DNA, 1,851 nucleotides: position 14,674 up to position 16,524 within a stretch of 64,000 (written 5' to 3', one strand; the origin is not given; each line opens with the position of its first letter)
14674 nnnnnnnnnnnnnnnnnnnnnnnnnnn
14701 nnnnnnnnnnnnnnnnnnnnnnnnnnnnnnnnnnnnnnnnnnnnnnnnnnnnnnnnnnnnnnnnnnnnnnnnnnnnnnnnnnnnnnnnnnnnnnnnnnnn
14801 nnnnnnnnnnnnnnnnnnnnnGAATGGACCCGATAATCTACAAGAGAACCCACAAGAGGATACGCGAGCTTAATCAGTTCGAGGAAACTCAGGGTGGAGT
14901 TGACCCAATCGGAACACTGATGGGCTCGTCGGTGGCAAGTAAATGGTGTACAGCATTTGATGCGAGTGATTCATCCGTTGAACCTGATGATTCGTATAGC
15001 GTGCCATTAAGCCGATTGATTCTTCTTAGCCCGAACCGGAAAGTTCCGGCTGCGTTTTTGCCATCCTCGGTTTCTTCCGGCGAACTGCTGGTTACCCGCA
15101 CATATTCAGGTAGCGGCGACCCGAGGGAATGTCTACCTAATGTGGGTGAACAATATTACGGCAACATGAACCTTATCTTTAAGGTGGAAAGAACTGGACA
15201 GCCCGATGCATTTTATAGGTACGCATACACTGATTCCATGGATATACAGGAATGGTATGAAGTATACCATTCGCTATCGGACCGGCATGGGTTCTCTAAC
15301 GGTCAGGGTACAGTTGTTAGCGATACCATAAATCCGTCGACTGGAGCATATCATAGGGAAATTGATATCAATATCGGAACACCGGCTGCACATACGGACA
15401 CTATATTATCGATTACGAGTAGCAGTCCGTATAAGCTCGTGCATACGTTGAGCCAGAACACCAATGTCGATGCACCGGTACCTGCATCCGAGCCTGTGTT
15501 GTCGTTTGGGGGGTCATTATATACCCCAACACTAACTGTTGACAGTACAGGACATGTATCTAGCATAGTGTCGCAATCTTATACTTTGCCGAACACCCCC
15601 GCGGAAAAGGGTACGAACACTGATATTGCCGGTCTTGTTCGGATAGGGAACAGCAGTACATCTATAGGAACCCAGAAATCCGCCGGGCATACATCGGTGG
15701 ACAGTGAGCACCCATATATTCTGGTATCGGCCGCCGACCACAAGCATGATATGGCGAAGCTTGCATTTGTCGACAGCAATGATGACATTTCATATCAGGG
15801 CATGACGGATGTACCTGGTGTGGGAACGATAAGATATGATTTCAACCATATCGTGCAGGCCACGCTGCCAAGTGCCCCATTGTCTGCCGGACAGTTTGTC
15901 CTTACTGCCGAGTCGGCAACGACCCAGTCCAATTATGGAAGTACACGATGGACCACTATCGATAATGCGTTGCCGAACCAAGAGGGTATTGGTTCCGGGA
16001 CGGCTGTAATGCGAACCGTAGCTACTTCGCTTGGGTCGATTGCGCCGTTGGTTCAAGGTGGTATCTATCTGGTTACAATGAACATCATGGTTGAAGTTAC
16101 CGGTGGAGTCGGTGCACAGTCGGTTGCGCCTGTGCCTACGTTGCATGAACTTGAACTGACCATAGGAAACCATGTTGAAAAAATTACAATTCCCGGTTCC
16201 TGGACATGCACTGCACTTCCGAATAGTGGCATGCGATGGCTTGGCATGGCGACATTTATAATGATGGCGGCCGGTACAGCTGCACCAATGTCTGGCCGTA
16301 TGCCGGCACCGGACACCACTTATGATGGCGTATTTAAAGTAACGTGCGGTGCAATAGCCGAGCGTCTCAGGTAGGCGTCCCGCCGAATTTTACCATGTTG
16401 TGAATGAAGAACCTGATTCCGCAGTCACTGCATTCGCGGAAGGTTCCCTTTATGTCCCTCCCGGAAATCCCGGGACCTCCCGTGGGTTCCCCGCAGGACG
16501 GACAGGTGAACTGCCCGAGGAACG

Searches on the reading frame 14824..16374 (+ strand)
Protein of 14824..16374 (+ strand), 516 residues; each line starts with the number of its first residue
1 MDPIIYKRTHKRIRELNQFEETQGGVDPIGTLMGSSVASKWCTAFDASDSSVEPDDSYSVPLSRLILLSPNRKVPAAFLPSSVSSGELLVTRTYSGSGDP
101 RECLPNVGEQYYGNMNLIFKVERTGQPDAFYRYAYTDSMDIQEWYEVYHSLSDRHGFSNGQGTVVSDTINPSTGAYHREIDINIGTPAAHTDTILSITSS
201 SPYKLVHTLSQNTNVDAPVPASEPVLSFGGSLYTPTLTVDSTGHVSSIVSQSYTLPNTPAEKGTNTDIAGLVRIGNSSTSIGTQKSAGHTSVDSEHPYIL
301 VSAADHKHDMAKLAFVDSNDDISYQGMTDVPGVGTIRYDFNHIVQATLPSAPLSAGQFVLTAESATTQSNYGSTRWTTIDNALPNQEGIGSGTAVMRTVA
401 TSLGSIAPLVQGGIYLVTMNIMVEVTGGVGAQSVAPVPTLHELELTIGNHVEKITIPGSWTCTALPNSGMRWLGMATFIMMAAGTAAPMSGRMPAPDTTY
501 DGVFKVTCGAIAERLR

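Call 10: search_protein_families(library=phrogs, proteins=[window:14824-16374:+], max_evalue=0.00001)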
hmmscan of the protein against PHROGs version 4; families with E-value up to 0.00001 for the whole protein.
window:14824-16374:+ (516 aa): 0 families

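Call 53: search_protein_families(library=pfam, proteins=[window:14824-16374:+], max_evalue=0.01)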
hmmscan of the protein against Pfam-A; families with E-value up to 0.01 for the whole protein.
window:14824-16374:+ (516 aa): 0 families

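Call 87: search_solved_structures(query=window:14824-16374:+, max_evalue=0.01)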
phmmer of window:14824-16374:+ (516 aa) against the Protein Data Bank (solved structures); distinct sequences matched with E-value up to 0.01: 0.
